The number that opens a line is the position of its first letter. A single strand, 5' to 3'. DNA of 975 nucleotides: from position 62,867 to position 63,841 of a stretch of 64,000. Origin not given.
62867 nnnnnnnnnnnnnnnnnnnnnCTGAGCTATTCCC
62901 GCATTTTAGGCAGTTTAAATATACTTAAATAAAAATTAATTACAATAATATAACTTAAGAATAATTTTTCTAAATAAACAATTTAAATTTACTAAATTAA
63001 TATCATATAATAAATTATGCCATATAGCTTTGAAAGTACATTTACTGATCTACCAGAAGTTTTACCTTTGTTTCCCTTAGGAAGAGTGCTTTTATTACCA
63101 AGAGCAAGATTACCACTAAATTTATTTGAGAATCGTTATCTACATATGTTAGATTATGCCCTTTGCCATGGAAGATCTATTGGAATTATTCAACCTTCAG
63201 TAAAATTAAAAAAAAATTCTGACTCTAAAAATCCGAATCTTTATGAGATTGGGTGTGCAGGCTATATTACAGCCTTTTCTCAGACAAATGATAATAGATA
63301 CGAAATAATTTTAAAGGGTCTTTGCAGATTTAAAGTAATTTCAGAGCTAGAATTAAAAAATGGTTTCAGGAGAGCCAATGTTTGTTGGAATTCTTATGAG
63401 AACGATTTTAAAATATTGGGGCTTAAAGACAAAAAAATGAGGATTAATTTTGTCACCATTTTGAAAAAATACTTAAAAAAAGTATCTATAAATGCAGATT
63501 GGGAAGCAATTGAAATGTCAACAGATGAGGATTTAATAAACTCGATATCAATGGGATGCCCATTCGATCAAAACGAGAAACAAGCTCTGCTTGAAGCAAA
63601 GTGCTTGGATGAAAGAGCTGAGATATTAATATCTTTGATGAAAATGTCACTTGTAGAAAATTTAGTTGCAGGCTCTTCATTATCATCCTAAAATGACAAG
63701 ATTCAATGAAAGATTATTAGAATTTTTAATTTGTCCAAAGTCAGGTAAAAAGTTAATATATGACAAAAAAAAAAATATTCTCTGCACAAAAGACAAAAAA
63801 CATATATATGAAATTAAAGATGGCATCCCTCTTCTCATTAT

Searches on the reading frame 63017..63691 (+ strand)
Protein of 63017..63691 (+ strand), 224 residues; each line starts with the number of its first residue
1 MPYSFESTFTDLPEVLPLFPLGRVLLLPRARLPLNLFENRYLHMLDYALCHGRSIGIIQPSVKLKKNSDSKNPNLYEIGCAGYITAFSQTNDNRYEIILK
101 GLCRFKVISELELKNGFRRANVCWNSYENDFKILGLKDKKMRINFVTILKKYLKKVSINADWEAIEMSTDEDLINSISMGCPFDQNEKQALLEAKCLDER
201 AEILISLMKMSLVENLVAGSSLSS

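Call 69: search_protein_families(library=pfam, proteins=[window:63017-63691:+], max_evalue=0.001)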
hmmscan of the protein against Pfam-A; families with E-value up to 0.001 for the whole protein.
window:63017-63691:+ (224 aa): 1 family
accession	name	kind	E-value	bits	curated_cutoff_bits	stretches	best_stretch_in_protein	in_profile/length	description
PF02190.22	LON_substr_bdg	-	6.2e-29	101.8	28.7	1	15-209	1-199/200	ATP-dependent protease La (LON) substrate-binding domain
